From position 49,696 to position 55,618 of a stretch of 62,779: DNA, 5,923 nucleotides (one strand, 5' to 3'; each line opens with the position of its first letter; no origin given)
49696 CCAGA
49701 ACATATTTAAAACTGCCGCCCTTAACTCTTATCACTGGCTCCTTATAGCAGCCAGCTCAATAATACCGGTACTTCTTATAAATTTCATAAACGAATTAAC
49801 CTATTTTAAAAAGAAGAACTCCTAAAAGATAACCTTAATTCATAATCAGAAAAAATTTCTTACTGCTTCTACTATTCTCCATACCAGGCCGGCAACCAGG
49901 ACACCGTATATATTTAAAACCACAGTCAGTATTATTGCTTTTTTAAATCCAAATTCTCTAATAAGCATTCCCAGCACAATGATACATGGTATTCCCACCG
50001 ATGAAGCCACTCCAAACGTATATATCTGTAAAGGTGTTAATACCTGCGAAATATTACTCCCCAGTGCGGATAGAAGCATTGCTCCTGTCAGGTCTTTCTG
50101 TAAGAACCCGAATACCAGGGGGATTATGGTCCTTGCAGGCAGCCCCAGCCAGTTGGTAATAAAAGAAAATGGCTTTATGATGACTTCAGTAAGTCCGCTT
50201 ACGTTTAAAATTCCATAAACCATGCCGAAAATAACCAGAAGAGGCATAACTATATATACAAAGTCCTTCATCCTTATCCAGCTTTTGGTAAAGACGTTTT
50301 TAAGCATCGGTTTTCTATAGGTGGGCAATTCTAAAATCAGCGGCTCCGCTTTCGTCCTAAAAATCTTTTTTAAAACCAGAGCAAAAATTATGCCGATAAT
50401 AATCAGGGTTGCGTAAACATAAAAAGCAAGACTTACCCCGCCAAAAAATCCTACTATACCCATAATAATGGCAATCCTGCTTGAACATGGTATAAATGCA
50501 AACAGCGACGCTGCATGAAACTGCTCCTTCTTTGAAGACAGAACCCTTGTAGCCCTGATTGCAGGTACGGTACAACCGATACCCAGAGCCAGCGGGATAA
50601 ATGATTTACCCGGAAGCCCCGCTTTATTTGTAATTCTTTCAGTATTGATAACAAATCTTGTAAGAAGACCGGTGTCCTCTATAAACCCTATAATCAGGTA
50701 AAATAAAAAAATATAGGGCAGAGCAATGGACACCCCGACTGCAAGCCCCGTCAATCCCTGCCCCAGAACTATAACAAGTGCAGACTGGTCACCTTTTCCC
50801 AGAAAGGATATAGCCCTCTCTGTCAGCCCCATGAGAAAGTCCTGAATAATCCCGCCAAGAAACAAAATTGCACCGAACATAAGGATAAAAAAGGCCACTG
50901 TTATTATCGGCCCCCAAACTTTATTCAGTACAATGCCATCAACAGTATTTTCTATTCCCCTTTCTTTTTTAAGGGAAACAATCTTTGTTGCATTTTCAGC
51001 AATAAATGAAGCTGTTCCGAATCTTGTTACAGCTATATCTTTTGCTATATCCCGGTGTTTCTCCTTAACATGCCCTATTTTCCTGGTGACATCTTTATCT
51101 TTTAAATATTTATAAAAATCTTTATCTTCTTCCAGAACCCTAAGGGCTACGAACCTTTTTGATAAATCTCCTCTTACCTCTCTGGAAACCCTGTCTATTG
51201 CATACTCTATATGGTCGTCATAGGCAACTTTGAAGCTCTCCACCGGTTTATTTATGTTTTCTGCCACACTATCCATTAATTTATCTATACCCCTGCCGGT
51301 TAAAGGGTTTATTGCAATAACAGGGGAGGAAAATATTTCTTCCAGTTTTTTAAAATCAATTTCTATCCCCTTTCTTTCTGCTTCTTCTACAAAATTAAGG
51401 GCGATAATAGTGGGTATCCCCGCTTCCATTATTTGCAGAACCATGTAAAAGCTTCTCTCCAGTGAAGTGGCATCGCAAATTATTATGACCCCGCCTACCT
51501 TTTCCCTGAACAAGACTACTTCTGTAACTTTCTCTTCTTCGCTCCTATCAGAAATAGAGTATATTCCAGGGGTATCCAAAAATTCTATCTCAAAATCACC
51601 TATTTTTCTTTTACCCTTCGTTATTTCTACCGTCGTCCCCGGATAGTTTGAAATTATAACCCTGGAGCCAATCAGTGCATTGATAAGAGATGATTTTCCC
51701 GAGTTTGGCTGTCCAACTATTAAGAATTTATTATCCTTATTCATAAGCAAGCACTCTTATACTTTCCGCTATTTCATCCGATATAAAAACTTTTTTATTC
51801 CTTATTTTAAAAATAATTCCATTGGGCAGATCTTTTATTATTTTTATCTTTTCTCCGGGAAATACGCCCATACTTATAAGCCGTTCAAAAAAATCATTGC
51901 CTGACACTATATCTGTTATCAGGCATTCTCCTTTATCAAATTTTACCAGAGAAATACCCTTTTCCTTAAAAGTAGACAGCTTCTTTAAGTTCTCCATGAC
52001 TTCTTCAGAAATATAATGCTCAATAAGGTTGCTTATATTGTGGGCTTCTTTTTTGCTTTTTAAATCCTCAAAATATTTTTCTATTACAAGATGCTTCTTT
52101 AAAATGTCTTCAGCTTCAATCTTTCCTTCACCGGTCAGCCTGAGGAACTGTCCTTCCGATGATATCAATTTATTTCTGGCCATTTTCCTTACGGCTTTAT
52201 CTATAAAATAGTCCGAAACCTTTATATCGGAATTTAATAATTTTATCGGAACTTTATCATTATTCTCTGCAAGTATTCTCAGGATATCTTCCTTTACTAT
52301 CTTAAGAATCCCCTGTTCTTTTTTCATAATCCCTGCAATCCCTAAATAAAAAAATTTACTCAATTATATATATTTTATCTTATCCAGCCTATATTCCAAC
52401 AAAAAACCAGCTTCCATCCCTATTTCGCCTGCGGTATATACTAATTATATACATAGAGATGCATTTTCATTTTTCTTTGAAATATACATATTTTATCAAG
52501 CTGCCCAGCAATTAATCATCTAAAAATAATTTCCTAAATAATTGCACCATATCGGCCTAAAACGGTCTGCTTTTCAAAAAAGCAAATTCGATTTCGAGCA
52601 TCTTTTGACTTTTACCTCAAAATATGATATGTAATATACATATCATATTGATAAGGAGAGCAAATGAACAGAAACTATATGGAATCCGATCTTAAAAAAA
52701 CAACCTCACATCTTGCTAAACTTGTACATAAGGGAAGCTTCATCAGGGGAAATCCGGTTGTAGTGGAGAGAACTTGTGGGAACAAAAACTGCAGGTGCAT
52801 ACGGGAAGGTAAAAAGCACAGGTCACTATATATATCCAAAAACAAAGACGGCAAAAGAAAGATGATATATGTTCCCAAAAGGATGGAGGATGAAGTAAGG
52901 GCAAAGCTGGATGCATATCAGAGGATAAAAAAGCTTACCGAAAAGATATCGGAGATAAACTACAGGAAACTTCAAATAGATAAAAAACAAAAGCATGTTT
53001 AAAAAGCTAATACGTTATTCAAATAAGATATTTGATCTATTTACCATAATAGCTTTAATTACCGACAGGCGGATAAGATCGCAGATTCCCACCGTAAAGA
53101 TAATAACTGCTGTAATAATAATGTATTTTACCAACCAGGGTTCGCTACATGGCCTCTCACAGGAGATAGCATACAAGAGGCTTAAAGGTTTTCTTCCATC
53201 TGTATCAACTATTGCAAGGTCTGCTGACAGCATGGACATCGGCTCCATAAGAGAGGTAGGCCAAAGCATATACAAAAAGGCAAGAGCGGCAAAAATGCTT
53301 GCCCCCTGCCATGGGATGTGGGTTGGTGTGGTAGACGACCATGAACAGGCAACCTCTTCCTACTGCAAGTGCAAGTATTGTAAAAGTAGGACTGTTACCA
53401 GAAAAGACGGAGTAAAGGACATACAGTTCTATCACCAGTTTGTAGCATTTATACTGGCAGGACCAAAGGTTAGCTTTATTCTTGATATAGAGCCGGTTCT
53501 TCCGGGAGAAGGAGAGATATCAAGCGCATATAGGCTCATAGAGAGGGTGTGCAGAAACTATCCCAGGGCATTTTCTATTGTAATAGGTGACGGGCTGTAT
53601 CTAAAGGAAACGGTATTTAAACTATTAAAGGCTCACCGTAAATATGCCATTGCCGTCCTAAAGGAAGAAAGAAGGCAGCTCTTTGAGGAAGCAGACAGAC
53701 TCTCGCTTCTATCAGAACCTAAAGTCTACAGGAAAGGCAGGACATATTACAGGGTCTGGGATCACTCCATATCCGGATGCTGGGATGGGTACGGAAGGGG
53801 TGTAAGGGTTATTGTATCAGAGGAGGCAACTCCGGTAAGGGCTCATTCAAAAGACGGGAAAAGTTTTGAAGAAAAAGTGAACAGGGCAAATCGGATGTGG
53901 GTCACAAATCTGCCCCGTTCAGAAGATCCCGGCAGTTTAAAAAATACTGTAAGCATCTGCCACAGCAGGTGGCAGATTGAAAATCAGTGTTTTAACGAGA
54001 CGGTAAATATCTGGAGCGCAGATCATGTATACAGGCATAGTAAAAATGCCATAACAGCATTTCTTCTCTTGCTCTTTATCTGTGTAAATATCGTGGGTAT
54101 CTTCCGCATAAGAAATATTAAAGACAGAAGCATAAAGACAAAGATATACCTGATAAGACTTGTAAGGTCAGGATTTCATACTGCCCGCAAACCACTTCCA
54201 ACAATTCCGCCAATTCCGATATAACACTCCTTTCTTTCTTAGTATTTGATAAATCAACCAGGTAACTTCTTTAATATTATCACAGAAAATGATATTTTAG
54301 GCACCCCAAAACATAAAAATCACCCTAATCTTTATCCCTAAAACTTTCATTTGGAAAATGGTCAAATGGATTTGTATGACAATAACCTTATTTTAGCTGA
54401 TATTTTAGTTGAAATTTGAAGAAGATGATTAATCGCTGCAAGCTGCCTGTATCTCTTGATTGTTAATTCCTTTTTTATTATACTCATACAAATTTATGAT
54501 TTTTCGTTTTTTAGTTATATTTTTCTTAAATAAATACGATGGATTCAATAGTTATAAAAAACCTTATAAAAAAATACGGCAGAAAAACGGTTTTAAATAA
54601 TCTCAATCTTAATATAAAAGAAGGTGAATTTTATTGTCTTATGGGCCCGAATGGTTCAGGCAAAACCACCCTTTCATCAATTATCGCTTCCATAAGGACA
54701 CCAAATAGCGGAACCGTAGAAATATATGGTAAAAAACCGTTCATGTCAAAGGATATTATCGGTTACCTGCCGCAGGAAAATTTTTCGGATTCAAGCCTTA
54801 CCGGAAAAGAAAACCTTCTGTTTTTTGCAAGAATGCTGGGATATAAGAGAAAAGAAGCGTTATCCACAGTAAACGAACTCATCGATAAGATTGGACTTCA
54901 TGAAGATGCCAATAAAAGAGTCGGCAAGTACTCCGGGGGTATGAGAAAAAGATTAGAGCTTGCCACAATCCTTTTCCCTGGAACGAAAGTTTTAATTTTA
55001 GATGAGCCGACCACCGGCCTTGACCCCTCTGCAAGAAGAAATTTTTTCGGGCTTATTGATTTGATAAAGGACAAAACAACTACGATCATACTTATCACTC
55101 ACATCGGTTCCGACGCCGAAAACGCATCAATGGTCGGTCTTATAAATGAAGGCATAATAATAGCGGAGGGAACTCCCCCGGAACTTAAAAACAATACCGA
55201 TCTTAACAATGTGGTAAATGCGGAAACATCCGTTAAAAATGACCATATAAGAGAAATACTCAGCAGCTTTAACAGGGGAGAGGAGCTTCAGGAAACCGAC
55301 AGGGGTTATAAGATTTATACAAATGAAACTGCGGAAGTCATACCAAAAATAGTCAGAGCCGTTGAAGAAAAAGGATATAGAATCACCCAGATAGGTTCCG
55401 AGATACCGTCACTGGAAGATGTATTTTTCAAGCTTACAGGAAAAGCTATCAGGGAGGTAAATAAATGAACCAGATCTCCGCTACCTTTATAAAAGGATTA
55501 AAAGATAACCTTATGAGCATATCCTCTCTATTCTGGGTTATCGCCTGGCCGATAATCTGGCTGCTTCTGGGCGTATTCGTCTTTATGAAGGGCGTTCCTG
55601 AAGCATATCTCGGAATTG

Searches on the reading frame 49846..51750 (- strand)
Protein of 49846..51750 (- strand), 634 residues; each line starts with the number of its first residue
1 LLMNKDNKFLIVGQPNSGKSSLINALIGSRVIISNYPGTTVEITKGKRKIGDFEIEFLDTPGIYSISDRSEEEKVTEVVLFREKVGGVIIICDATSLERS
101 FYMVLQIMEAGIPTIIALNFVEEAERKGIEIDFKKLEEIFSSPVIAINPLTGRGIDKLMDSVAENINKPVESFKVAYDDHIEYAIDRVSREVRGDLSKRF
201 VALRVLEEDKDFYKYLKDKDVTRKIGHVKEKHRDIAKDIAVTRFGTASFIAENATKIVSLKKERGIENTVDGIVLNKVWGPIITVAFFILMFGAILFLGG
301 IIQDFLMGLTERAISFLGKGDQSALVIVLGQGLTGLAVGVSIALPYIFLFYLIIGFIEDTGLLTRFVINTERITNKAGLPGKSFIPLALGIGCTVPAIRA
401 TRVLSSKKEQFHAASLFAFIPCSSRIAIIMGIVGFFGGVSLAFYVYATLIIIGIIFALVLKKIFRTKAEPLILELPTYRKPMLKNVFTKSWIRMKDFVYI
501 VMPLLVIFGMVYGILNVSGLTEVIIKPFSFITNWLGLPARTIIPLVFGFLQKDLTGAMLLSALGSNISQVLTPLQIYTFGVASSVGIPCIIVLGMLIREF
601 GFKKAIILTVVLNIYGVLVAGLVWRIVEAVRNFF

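Call 66: search_protein_families(library=pfam, proteins=[window:49846-51750:-], max_evalue=0.00001)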
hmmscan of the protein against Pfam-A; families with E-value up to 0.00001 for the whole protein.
window:49846-51750:- (634 aa): 7 families
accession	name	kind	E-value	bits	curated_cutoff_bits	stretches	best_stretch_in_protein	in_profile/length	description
PF02421.24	FeoB_N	-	1.2e-48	165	27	1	9-161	3-155/156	Ferrous iron transport protein B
PF07670.19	Gate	-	1.7e-24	86.7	29.6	2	342-436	3-104/104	Nucleoside recognition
PF01926.29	MMR_HSR1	-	4.7e-22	78.7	21.9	1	9-119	2-112/113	50S ribosome-binding GTPase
PF07664.17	FeoB_C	-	2.3e-15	56.5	26.6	1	443-493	2-54/54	Ferrous iron transport protein B C terminus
PF17910.6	FeoB_Cyto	-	1.8e-08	35.1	23.4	1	177-254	1-88/90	FeoB cytosolic helical domain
PF04548.22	AIG1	-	4.3e-07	29.9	27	1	9-78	3-73/212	AIG1 family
PF00350.29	Dynamin_N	-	4.1e-06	27.4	27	0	11-44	3-36/168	Dynamin family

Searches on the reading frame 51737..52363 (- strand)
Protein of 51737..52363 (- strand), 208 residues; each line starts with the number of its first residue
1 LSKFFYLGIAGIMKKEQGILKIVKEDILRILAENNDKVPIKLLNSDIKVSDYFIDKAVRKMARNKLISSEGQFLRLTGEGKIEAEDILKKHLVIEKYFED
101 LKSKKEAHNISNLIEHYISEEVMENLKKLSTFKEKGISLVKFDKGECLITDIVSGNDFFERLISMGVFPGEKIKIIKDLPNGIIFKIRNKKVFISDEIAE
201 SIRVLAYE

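Call 66: search_protein_families(library=pfam, proteins=[window:51737-52363:-], max_evalue=0.00001)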
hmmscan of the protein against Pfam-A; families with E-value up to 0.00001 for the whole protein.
window:51737-52363:- (208 aa): 2 families
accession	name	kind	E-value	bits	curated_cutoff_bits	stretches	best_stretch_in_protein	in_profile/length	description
PF02742.21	Fe_dep_repr_C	-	1.7e-09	38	27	1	77-131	1-57/70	Iron dependent repressor, metal binding and dimerisation domain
PF04023.20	FeoA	-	8.1e-09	35.9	23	1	146-204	11-72/74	FeoA domain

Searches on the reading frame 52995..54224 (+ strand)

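Call 66: search_protein_families(library=pfam, proteins=[window:52995-54224:+], max_evalue=0.00001)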
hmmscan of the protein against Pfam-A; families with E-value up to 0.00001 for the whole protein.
window:52995-54224:+ (409 aa): 1 family
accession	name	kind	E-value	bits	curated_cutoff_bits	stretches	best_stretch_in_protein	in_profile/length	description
PF01609.27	DDE_Tnp_1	-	6.3e-06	26.5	23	1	146-366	33-200/200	Transposase DDE domain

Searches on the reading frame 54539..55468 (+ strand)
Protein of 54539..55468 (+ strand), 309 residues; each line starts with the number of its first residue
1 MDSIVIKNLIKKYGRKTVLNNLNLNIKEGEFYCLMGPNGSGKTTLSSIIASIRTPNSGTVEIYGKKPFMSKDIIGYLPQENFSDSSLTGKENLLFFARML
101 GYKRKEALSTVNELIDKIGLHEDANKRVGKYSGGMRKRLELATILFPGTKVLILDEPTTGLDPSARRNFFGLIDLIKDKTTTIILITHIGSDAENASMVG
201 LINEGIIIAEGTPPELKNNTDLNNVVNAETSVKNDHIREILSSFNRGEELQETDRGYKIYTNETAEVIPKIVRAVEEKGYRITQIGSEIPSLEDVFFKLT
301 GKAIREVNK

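Call 66: search_protein_families(library=pfam, proteins=[window:54539-55468:+], max_evalue=0.00001)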
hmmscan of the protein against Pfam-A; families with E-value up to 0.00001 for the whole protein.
window:54539-55468:+ (309 aa): 3 families
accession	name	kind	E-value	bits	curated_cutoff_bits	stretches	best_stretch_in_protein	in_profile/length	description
PF00005.33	ABC_tran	-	1.8e-29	103.5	25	1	19-159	1-137/137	ABC transporter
PF13304.12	AAA_21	-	6e-13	49.9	27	1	130-188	237-298/304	AAA domain, putative AbiEii toxin, Type IV TA system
PF13732.12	DrrA1-3_C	-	4.1e-07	31.1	27.4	1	211-299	1-80/81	ATP-binding protein DrrA1-3-like, C-terminal domain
